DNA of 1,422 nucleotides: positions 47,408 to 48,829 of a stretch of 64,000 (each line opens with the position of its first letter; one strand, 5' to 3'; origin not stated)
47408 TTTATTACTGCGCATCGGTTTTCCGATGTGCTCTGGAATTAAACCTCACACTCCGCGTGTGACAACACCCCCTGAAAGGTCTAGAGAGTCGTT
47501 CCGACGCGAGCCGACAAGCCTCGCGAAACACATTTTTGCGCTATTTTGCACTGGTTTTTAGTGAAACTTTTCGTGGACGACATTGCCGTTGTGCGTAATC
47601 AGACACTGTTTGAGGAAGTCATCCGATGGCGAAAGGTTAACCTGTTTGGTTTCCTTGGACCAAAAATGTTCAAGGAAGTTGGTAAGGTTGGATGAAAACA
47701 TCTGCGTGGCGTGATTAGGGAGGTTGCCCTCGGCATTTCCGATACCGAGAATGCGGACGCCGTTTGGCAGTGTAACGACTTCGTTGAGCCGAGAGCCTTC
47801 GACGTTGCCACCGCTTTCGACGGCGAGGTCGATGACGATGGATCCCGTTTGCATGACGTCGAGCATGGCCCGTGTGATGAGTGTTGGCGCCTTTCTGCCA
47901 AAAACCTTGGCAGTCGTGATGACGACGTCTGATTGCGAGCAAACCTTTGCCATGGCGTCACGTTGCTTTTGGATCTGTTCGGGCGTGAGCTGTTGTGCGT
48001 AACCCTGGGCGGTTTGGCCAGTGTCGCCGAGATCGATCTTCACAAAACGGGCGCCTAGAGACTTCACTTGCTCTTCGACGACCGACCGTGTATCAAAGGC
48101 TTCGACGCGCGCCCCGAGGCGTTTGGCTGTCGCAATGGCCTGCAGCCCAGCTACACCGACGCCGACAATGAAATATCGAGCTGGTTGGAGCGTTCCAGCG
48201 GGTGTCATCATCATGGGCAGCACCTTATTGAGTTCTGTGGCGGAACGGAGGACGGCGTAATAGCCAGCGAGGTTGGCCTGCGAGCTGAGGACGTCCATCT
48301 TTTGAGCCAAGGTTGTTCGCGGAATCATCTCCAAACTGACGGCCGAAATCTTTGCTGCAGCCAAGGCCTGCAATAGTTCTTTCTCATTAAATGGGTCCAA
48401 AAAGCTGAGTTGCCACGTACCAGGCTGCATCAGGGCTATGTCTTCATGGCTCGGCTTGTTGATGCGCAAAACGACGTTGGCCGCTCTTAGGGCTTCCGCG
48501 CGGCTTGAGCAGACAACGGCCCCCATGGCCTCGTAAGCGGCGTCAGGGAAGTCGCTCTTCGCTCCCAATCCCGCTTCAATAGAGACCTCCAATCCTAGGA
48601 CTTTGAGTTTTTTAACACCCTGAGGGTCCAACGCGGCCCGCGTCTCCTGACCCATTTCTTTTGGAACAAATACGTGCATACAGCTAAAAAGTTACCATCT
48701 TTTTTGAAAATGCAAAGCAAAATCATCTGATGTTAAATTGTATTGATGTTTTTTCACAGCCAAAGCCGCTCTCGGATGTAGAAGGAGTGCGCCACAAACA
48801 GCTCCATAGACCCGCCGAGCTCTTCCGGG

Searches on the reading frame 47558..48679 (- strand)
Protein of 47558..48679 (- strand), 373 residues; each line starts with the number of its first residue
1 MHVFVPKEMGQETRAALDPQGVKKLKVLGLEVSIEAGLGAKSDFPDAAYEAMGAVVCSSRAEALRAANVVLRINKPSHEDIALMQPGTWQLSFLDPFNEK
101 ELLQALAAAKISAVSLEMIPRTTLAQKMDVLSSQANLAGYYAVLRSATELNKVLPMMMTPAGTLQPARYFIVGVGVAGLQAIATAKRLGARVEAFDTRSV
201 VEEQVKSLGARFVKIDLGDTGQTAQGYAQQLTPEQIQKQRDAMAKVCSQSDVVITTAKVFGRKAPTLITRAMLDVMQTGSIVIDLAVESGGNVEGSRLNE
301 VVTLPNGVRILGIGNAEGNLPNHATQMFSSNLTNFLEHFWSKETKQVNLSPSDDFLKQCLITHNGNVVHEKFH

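Call 20: search_protein_families(library=pfam, proteins=[window:47558-48679:-], max_evalue=0.01)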
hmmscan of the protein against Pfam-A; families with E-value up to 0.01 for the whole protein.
window:47558-48679:- (373 aa): 3 families
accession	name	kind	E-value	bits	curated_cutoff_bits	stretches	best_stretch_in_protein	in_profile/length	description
PF01262.27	AlaDh_PNT_C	-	1.8e-61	207.8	23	1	142-370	1-214/214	Alanine dehydrogenase/PNT, C-terminal domain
PF05222.21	AlaDh_PNT_N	-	5.5e-36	124.2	30.4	1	5-138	2-136/136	Alanine dehydrogenase/PNT, N-terminal domain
PF02826.25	2-Hacid_dh_C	-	5.6e-06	26.3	25.1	0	163-216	33-86/178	D-isomer specific 2-hydroxyacid dehydrogenase, NAD binding domain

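Call 41: find_encoding_contigs(protein=window:47558-48679:-, flank=4000, max_places=10)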
Protein window:47558-48679:- (373 aa): 6 contigs read that carry it; 3 places shown.
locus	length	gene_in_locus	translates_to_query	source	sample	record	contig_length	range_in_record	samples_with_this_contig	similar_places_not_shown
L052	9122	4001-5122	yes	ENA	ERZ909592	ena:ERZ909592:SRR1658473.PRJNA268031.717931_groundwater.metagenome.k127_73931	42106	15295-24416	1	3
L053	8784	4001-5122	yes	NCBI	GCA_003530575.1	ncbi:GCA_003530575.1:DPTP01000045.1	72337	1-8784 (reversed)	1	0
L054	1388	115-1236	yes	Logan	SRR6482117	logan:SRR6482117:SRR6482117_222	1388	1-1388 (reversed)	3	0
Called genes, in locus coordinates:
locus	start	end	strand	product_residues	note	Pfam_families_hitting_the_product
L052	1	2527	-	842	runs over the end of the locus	PF12705:PDDEXK_1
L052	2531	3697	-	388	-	PF00953:Glycos_transf_4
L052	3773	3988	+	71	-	-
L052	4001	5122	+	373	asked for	PF05222:AlaDh_PNT_N, PF02826:2-Hacid_dh_C (faint), PF01262:AlaDh_PNT_C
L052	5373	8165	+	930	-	PF00474:SSF, PF02518:HATPase_c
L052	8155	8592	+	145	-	PF22817:ApeP-like (weak), PF07977:FabA, PF22818:ApeI-like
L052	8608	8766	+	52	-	-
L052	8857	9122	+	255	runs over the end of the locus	PF00106:adh_short, PF13561:adh_short_C2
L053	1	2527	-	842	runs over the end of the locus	PF12705:PDDEXK_1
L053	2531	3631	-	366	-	PF00953:Glycos_transf_4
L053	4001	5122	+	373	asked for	PF05222:AlaDh_PNT_N, PF02826:2-Hacid_dh_C (faint), PF01262:AlaDh_PNT_C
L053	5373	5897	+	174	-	-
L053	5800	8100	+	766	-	-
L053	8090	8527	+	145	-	PF22817:ApeP-like (weak), PF07977:FabA, PF22818:ApeI-like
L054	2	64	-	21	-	?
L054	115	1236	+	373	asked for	PF05222:AlaDh_PNT_N, PF02826:2-Hacid_dh_C (faint), PF01262:AlaDh_PNT_C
